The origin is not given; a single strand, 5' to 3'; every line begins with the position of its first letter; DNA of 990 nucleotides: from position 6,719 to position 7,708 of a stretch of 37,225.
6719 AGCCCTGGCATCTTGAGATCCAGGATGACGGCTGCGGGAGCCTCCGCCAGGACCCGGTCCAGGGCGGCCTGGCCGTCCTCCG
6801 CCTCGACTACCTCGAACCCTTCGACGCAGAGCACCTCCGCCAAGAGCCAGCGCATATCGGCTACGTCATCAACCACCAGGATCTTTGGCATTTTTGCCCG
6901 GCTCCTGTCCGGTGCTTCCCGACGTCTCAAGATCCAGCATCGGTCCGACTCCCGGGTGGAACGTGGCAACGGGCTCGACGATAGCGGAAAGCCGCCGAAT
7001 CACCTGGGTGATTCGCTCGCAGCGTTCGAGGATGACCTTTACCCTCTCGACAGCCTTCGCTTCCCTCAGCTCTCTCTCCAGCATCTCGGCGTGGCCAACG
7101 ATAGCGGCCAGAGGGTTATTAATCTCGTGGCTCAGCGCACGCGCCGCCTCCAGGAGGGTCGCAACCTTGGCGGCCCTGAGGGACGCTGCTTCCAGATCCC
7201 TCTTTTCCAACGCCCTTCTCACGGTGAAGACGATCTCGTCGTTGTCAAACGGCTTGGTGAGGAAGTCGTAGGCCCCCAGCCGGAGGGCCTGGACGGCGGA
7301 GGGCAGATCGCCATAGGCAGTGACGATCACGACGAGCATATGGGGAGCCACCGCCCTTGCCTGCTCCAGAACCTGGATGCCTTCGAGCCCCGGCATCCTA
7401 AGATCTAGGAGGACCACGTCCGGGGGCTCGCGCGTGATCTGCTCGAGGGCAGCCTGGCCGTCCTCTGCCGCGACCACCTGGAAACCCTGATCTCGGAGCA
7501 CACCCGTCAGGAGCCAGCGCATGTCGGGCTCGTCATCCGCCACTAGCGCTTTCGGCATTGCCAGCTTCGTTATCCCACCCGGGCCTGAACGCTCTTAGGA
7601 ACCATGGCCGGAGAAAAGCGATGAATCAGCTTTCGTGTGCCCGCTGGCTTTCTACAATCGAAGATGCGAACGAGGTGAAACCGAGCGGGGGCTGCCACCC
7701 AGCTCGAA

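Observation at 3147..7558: Possible four-step phosphorelay ending in a sigma54 activator, wired into a gas-vesicle operon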

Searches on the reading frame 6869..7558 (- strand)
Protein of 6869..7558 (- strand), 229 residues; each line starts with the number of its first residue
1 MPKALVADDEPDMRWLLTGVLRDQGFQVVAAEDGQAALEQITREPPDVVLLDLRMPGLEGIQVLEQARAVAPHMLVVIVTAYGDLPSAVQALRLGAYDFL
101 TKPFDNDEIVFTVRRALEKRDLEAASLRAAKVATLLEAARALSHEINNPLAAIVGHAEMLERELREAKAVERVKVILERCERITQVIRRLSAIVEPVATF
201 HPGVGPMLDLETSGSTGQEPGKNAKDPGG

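Call 4: search_protein_families(library=pfam, proteins=[window:6869-7558:-], max_evalue=0.01)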
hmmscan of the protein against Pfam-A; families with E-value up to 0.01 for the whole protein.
window:6869-7558:- (229 aa): 3 families
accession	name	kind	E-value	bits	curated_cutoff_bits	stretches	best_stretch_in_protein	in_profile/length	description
PF00072.30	Response_reg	-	2.5e-31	108.6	30.2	1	5-112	2-109/111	Response regulator receiver domain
PF00512.31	HisKA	-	1.1e-11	45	26.9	1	137-190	4-57/66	His Kinase A (phospho-acceptor) domain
PF20161.5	VpsR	-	0.0068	16.6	23.7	0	10-113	18-120/121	VpsR domain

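Call 12: find_homologous_proteins(query=window:6869-7558:-, max_evalue=1e-10)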
Query window:6869-7558:- (229 aa): 442 proteins with E <= 1e-10 among 8000 candidates; the best 120 are listed.
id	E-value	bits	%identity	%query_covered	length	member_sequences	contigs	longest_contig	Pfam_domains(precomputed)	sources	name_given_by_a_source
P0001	1.6e-139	481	100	100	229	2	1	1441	PF00512.32,PF00072.31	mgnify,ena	mgnify:CR=1 FL=1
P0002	5.8e-118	410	88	97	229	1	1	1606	PF00512.32,PF00072.31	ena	-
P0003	3.8e-109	382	77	100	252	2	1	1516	PF00512.32,PF00072.31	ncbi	-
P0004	5.7e-108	378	78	100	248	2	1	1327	PF00512.32,PF00072.31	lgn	-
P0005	1.7e-107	376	78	100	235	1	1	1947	PF00512.32,PF00072.31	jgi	jgi:CheY-like chemotaxis protein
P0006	6.9e-107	374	76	100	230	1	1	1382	PF00512.32,PF00072.31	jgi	jgi:DNA-binding NtrC family response regulator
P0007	2.2e-106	373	76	100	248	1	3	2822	PF00512.32,PF00072.31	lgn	-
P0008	2.8e-106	372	75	100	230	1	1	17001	PF00512.32,PF00072.31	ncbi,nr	ncbi:MAG: response regulator [Candidatus Rokubacteria bacterium]|nr:response regulator [Candidatus R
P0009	2.8e-106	372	76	100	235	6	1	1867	PF00512.32,PF00072.31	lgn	-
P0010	5.3e-106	371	78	100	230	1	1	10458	PF00512.32,PF00072.31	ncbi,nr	ncbi:MAG: sigma-54-dependent Fis family transcriptional regulator [Candidatus Rokubacteria bacterium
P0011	4.6e-105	368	76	99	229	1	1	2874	PF00512.32,PF00072.31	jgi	-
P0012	1.3e-104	367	76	100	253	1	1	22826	PF00512.32,PF00072.31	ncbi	-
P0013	1.0e-102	361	75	100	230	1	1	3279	PF00512.32,PF00072.31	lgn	-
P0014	2.4e-102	359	73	100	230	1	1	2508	PF00512.32,PF00072.31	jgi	jgi:DNA-binding response OmpR family regulator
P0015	2.7e-102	359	73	100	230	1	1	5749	PF00512.32,PF00072.31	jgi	-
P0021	3.1e-98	346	74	95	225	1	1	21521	PF00512.32,PF00072.31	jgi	jgi:DNA-binding NtrC family response regulator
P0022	2.2e-97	343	71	100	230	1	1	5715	PF00512.32,PF00072.31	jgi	jgi:DNA-binding NtrC family response regulator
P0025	2.0e-94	334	70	100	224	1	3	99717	PF00512.32,PF00072.31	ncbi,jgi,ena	-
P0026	2.1e-93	330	68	99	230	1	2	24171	PF00512.32,PF00072.31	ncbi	-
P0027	1.2e-91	324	68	100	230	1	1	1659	PF00512.32,PF00072.31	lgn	-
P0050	3.2e-32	130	35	93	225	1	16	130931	PF00512.32,PF00072.31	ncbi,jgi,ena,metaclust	metaclust:\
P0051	6.1e-32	129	35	93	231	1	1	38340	PF00512.32,PF00072.31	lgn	-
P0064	4.2e-25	107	39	83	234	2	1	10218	PF00512.32,PF00072.31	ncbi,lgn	-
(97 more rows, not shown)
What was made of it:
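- T has an intact reading frame in about 31 clusters at 57-100% identity (call 12).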

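Call 13: find_encoding_contigs(protein=P0025, flank=10000, max_places=3)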
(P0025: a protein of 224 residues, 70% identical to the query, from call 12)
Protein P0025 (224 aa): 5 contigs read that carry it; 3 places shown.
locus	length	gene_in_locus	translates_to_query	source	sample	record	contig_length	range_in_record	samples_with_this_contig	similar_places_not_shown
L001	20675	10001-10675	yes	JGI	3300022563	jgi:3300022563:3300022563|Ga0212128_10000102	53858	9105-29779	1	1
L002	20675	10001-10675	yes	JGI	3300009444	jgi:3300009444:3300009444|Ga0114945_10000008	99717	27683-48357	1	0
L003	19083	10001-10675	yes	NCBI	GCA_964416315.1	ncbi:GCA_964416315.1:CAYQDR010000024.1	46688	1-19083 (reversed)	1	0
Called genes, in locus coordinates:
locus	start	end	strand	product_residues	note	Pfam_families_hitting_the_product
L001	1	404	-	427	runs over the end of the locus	PF07969:Amidohydro_3 (weak), PF01979:Amidohydro_1, PF07969:Amidohydro_3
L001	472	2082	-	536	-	PF17391:Urocanase_N, PF01175:Urocanase, PF17392:Urocanase_C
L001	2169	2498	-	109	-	PF08734:GYD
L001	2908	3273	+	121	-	-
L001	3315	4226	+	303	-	PF00106:adh_short, PF01370:Epimerase (faint), PF08659:KR, PF13561:adh_short_C2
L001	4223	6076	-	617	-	PF02730:AFOR_N, PF01314:AFOR_C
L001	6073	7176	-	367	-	PF08240:ADH_N, PF16912:Glu_dehyd_C (weak), PF00107:ADH_zinc_N, PF13602:ADH_zinc_N_2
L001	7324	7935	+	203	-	PF01923:Cob_adeno_trans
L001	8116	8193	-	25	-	-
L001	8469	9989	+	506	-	PF00072:Response_reg, PF08448:PAS_4, PF13426:PAS_9, PF00512:HisKA, PF02518:HATPase_c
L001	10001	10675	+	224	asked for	PF00072:Response_reg, PF00512:HisKA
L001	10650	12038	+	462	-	PF00072:Response_reg, PF00158:Sigma54_activat, PF14532:Sigma54_activ_2, PF07728:AAA_5 (weak), PF25601:AAA_lid_14, PF02954:HTH_8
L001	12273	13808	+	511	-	PF08448:PAS_4, PF13426:PAS_9, PF00989:PAS, PF08448:PAS_4, PF13426:PAS_9, PF08447:PAS_3, PF00512:HisKA, PF02518:HATPase_c, +1 more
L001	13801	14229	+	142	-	PF00072:Response_reg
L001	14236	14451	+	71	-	PF00741:Gas_vesicle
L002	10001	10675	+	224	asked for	PF00072:Response_reg, PF00512:HisKA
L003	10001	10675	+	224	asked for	PF00072:Response_reg, PF00512:HisKA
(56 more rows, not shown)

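Call 14: find_encoding_contigs(protein=P0012, flank=10000, max_places=2)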
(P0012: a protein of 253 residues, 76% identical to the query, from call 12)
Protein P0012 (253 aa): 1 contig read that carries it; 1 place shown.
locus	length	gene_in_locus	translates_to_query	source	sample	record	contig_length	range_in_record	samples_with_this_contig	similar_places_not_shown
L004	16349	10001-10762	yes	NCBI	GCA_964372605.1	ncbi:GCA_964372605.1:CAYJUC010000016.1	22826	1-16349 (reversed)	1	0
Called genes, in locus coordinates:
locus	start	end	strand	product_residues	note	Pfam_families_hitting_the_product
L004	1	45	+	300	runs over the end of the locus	-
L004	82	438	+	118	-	PF13798:PCYCGC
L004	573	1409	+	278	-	PF00034:Cytochrom_C, PF13442:Cytochrome_CBB3, PF00034:Cytochrom_C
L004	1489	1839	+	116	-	PF00903:Glyoxalase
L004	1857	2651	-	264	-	PF00459:Inositol_P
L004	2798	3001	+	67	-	-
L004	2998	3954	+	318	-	PF02558:ApbA, PF08546:ApbA_C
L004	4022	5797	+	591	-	PF00664:ABC_membrane, PF00005:ABC_tran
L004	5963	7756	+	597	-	PF00664:ABC_membrane, PF00005:ABC_tran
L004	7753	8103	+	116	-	PF01035:DNA_binding_1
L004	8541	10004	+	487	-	PF00072:Response_reg, PF08448:PAS_4, PF13426:PAS_9, PF00512:HisKA, PF02518:HATPase_c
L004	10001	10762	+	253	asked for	PF00072:Response_reg, PF00512:HisKA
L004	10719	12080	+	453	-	PF00072:Response_reg, PF07724:AAA_2 (faint), PF00158:Sigma54_activat, PF14532:Sigma54_activ_2, PF07728:AAA_5, PF25601:AAA_lid_14, PF02954:HTH_8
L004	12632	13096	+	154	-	PF01258:zf-dskA_traR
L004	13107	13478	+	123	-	-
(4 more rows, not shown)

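Call 15: find_encoding_contigs(protein=P0026, flank=10000, max_places=2)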
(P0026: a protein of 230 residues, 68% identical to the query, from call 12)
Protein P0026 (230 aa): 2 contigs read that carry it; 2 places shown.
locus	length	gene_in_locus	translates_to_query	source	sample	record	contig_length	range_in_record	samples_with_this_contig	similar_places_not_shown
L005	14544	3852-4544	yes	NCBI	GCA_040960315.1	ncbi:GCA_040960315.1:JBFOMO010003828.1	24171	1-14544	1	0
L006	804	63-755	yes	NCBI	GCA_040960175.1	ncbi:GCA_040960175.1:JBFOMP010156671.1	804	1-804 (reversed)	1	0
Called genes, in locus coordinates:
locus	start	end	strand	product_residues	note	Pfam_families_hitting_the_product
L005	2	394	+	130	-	?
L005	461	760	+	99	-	PF05016:ParE_toxin (weak)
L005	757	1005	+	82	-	PF02604:PhdYeFM_antitox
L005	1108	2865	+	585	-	PF01336:tRNA_anti-codon, PF00152:tRNA-synt_2, PF02938:GAD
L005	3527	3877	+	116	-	PF00072:Response_reg, PF02518:HATPase_c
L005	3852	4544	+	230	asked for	PF00072:Response_reg, PF00512:HisKA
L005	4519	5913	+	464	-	PF00072:Response_reg, PF07724:AAA_2 (faint), PF00158:Sigma54_activat, PF14532:Sigma54_activ_2, PF07728:AAA_5 (weak), PF25601:AAA_lid_14, PF02954:HTH_8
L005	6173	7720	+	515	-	PF08448:PAS_4, PF13426:PAS_9, PF00989:PAS, PF08448:PAS_4, PF13426:PAS_9, PF08447:PAS_3, PF00512:HisKA, PF02518:HATPase_c, +1 more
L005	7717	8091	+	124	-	PF00072:Response_reg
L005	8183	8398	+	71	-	PF00741:Gas_vesicle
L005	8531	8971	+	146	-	-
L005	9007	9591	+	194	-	-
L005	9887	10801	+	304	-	PF07728:AAA_5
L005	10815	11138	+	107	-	-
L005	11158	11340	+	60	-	-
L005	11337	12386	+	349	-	PF06386:GvpL_GvpF, PF00226:DnaJ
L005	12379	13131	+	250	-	PF06386:GvpL_GvpF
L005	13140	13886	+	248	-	PF06386:GvpL_GvpF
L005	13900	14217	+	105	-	PF05120:GvpG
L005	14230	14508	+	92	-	PF05800:GvpO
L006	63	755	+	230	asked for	PF00072:Response_reg, PF00512:HisKA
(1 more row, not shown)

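Call 18: find_encoding_contigs(protein=P0050, flank=8000, max_places=2)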
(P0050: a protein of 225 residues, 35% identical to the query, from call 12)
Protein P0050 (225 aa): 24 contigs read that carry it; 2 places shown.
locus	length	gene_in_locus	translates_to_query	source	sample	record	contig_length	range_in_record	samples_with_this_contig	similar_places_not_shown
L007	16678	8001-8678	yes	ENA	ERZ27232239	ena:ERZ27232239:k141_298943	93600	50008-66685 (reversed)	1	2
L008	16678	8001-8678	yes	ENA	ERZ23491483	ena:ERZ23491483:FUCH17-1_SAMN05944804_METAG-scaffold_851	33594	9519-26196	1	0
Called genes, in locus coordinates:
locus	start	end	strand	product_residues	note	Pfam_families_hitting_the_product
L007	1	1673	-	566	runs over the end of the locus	PF00795:CN_hydrolase, PF02540:NAD_synthase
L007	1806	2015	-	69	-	PF07311:Dodecin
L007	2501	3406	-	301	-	PF01967:MoaC, PF00994:MoCF_biosynth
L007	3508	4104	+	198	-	PF12804:NTP_transf_3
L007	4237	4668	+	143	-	PF00126:HTH_1 (weak)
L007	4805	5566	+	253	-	PF01547:SBP_bac_1 (weak), PF13531:SBP_bac_11, PF01547:SBP_bac_1 (weak)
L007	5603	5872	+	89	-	-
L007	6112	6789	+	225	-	PF00528:BPD_transp_1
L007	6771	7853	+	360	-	PF02463:SMC_N (faint), PF00005:ABC_tran, PF13304:AAA_21 (faint), PF03459:TOBE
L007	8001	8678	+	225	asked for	PF00072:Response_reg, PF00512:HisKA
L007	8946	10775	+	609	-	PF02743:dCache_1, PF21623:HK_sensor_dom_bact, PF00512:HisKA, PF02518:HATPase_c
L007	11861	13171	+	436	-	PF04055:Radical_SAM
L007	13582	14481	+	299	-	PF01209:Ubie_methyltran, PF13489:Methyltransf_23, PF03848:TehB, PF05401:NodS (weak), PF13847:Methyltransf_31, PF08241:Methyltransf_11, PF08242:Methyltransf_12, PF13649:Methyltransf_25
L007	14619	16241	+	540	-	PF00496:SBP_bac_5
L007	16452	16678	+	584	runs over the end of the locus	PF02743:dCache_1, PF02518:HATPase_c, PF14501:HATPase_c_5 (weak)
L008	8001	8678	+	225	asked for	PF00072:Response_reg, PF00512:HisKA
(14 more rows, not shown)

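Call 19: find_encoding_contigs(protein=P0051, flank=8000, max_places=1)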
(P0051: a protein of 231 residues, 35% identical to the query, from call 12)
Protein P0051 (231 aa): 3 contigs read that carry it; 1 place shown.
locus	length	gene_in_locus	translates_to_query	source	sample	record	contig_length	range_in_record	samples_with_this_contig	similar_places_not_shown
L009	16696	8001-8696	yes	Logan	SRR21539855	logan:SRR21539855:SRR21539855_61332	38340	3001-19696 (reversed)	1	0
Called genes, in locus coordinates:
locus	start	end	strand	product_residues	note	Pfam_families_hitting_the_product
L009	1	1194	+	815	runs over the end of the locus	-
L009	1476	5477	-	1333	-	PF04392:ABC_sub_bind, PF00989:PAS, PF13426:PAS_9, PF00989:PAS, PF08448:PAS_4, PF01590:GAF, PF08447:PAS_3, PF02518:HATPase_c, +4 more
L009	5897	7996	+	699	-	PF00989:PAS, PF13188:PAS_8 (weak), PF08448:PAS_4 (weak), PF13426:PAS_9, PF00512:HisKA, PF02518:HATPase_c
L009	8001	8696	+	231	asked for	PF00072:Response_reg, PF00512:HisKA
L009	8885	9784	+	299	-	PF01882:DUF58, PF13519:VWA_2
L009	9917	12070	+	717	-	PF07584:BatA, PF13519:VWA_2, PF08532:Glyco_hydro_42M (weak)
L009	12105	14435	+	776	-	PF00092:VWA (weak)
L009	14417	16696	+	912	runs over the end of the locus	-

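Call 20: find_encoding_contigs(protein=P0064, flank=8000, max_places=1)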
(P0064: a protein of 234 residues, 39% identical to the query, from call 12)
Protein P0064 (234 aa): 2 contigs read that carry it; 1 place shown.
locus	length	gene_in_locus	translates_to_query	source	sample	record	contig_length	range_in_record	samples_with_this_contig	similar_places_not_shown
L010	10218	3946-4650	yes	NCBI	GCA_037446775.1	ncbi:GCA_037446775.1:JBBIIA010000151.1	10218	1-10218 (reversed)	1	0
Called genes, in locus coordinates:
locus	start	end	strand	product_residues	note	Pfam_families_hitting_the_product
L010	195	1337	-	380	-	PF13384:HTH_23 (weak), PF13518:HTH_28, PF13551:HTH_29, PF13565:HTH_32 (weak)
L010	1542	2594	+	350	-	PF04542:Sigma70_r2, PF04539:Sigma70_r3 (weak), PF04545:Sigma70_r4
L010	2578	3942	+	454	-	PF13742:tRNA_anti_2, PF01336:tRNA_anti-codon, PF02601:Exonuc_VII_L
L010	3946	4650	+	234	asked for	PF00072:Response_reg, PF00512:HisKA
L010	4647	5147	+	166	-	PF03259:Robl_LC7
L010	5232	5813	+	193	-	PF00025:Arf (faint)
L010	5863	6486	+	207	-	PF01135:PCMT, PF13649:Methyltransf_25 (weak), PF08241:Methyltransf_11 (faint)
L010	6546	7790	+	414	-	PF03453:MoeA_N, PF00994:MoCF_biosynth, PF03454:MoeA_C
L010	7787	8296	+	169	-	PF03205:MobB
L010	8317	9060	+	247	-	-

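Call 24: search_protein_families(library=ncbifam, proteins=[window:6869-7558:-], max_evalue=0.001)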
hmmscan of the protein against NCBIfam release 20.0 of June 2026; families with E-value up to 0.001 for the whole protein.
window:6869-7558:- (229 aa): 112 families (the best 25 are shown)
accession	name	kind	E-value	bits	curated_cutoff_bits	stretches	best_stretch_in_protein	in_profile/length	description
NF008469.0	PRK11361.1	equivalog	1.4e-31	109.7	714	1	4-124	7-127/461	acetoacetate metabolism transcriptional regulator AtoC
TIGR01818.1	ntrC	equivalog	3.1e-31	108.7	558.6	1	5-127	2-124/463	nitrogen regulation protein NR(I)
NF051870.1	NAssimRespRegNtrX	equivalog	2e-30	106.1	600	1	4-130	4-134/452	nitrogen assimilation response regulator NtrX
NF053512.1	nitric_RR_NosR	exception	9.8e-29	100.6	400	1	5-131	2-129/422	response regulator c-di-GMP phosphodiesterase, NosR family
NF008176.1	PRK10923.1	equivalog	5.7e-28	97.7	620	1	5-121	7-123/469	nitrogen regulation protein NR(I)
NF006900.1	PRK09390.1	equivalog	1.8e-27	96.2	255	1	5-143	8-144/203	response regulator FixJ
NF011695.0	PRK15115.1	equivalog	3.4e-25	88.7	763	1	4-121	9-126/445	two-component system response regulator GlrR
NF040689.1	MtrAB_MtrA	equivalog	3e-24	85.6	300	1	5-131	2-128/219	MtrAB system response regulator MtrA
NF047793.1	ResRegPgtA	equivalog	7.5e-24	84.3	650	1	5-122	9-126/414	two-component system response regulator PgtA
NF041946.1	LuxO_transreg_Vib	equivalog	1.3e-23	83.5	800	1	20-123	15-118/463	quorum-sensing sigma-54 dependent transcriptional regulator LuxO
NF045944.1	ResRegRpaBCyano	equivalog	2.4e-23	82.7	330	1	5-131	1-126/229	response regulator transcription factor RpaB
NF007689.0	PRK10365.1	equivalog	5.8e-23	81.4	760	1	5-147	9-153/441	sigma-54-dependent response regulator transcription factor ZraR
NF045505.1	RR_RssB_Pseudo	equivalog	1.3e-22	80.4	700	1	4-127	8-132/394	two-component system response regulator RssB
TIGR02915.1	PEP_resp_reg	equivalog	3.3e-22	78.9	502.6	1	5-132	2-134/445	PEP-CTERM-box response regulator transcription factor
NF007005.1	PRK09468.1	equivalog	2.6e-21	76.1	331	1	3-125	5-127/237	osmolarity response regulator transcription factor OmpR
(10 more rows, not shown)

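Call 31: find_related_loci(query=A1, collection=genome_contigs, flank=10000)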
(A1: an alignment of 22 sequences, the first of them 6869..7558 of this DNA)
Query A1 (229 aa) in genome_contigs; peptide patterns used: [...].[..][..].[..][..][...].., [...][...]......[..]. (x = any residue, [..] = any of these).
600 stretches matched a pattern (row limit reached: there are more); 542 encode a relative of the query (tblastn E <= 1e-3); the best 80 are kept; 80 distinct loci.
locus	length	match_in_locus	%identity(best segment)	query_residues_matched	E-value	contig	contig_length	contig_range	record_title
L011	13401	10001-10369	50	1-123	1e-33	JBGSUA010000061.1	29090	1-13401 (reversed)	MAG: Desulfatiglandaceae bacterium isolate JTS-AC421 k141_1675063, whole genome shotgun sequence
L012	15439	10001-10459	41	3-153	9e-30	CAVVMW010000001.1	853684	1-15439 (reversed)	MAG: uncultured bacterium isolate MFD03726.bin.2.170 genome assembly, contig: contig_10406, whole genome shotgun sequenc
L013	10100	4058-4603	35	3-191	2e-29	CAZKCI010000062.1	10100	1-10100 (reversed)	MAG TPA_asm: uncultured bacterium isolate binchicken_co255_117 genome assembly, contig: k141_4017921, whole genome shotg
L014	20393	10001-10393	42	3-130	4e-27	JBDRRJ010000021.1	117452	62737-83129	MAG: Pseudomonadota bacterium isolate MEGAHIT-group-2.91 k141_970811, whole genome shotgun sequence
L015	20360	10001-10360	42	3-122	6e-27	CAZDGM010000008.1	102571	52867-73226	MAG TPA_asm: uncultured Thermodesulfobacteriota bacterium isolate binchicken_co30_4 genome assembly, contig: NODE_236_le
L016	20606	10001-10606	32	5-193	3e-26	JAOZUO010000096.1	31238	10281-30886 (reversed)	MAG: Deltaproteobacteria bacterium isolate GMC8.metabat2.102 GMC8_698_length_31238_cov_16.055607, whole genome shotgun s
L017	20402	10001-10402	42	2-132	4e-26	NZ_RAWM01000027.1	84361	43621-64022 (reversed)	Corallococcus interemptor strain AB047A NODE_27_84361_cov_76.2391_ID_7973, whole genome shotgun sequence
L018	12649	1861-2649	33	5-201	3e-26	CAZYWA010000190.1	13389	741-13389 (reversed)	MAG TPA_asm: uncultured bacterium isolate binchicken_co54_89 genome assembly, contig: NODE_8293_length_13389_cov_6.34213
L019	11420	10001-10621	29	5-185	4e-26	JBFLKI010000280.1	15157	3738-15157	MAG: Desulfotignum sp. isolate RS4.bin17 k97_592125, whole genome shotgun sequence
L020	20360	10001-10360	39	3-122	1e-25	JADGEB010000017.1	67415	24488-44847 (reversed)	MAG: Desulfuromusa sp. isolate BB25 NODE_17_length_67415_cov_9.033117, whole genome shotgun sequence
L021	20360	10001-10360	43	3-122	1e-25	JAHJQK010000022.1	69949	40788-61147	MAG: Proteobacteria bacterium isolate OS_PC_MetaG.mb.106 OS_PC_MetaG.mb.106_k141_71808, whole genome shotgun sequence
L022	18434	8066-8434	40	3-125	1e-25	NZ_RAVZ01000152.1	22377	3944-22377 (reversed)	Corallococcus terminator strain CA054A NODE_152_22377_cov_37.8968, whole genome shotgun sequence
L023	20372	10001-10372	40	1-122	2e-25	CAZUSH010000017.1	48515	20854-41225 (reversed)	MAG TPA_asm: uncultured Geobacter sp. isolate binchicken_co273_237 genome assembly, contig: NODE_814_length_48515_cov_7.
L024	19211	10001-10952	34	1-160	9e-26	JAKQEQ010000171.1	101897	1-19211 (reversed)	MAG: Candidatus Hydrogenedentota bacterium isolate USDE_maxbin.110 k141_1246198, whole genome shotgun sequence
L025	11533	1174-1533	46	3-122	2e-25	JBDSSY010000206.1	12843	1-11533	MAG: Gemmatimonadaceae bacterium isolate cluster1_bin.545 k127_7128051, whole genome shotgun sequence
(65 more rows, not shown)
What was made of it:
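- On GvrA/B/C-type sigma-54 control of gas vesicles: The one genome_contigs scan was saturated by generic receiver hits (call 31).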

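Call 33: find_related_loci(query=window:6869-7558:-, collection=metagenome_contigs, flank=10000)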
Query window:6869-7558:- (229 aa) in metagenome_contigs; peptide patterns used: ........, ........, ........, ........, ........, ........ (x = any residue, [..] = any of these).
600 stretches matched a pattern (row limit reached: there are more); 443 encode a relative of the query (tblastn E <= 1e-3); the best 80 are kept; 80 distinct loci.
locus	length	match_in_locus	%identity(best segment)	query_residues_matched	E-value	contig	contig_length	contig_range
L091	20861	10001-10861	39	3-153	1e-34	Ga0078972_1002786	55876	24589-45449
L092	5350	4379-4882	38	3-181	9e-32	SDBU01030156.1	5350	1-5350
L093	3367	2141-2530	49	3-130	5e-31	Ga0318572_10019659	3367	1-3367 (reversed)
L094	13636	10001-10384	43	3-128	1e-28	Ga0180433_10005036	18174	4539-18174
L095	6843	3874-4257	43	3-128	2e-28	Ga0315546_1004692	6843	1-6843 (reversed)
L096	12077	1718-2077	43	3-122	5e-28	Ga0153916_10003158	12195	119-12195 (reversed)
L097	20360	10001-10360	40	3-122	7e-28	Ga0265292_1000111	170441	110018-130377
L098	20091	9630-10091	38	3-153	9e-28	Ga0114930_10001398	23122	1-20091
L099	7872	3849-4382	34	3-162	2e-27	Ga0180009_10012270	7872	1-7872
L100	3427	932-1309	36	3-128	2e-27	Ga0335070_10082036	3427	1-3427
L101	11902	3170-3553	41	3-128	1e-27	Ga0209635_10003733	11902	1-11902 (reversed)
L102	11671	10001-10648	33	5-210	4e-27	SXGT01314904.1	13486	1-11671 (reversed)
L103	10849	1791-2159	43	5-127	2e-27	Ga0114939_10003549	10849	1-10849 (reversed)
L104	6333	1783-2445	36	3-213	8e-27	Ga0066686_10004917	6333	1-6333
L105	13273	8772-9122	40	3-119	8e-27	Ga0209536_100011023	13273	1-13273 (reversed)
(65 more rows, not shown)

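Call 34: find_encoding_contigs(protein=P0008, flank=10000, max_places=1)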
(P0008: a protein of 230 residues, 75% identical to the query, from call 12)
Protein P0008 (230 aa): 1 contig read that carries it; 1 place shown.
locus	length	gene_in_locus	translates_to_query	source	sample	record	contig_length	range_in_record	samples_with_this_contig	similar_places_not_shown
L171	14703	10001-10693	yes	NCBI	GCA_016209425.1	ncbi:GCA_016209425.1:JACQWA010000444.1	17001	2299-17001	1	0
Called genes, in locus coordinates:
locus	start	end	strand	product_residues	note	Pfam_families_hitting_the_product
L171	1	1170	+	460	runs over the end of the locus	PF00072:Response_reg, PF00158:Sigma54_activat, PF13191:AAA_16 (weak), PF14532:Sigma54_activ_2, PF07728:AAA_5 (weak), PF25601:AAA_lid_14, PF02954:HTH_8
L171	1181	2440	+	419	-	PF02624:YcaO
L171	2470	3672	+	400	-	PF07812:TfuA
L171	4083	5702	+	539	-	PF00496:SBP_bac_5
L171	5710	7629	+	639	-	PF17203:sCache_3_2, PF00672:HAMP, PF00989:PAS, PF08448:PAS_4, PF13426:PAS_9, PF00512:HisKA, PF02518:HATPase_c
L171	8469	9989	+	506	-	PF00072:Response_reg, PF13188:PAS_8 (faint), PF00989:PAS (weak), PF08448:PAS_4, PF13426:PAS_9 (weak), PF00512:HisKA, PF02518:HATPase_c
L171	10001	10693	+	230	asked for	PF00072:Response_reg, PF00512:HisKA (weak)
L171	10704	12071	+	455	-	PF00072:Response_reg, PF00158:Sigma54_activat, PF14532:Sigma54_activ_2, PF00004:AAA (faint), PF07728:AAA_5, PF25601:AAA_lid_14, PF02954:HTH_8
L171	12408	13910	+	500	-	PF08448:PAS_4, PF13426:PAS_9, PF00989:PAS, PF08448:PAS_4, PF08447:PAS_3 (weak), PF13426:PAS_9, PF00512:HisKA, PF02518:HATPase_c, +1 more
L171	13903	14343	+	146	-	PF00072:Response_reg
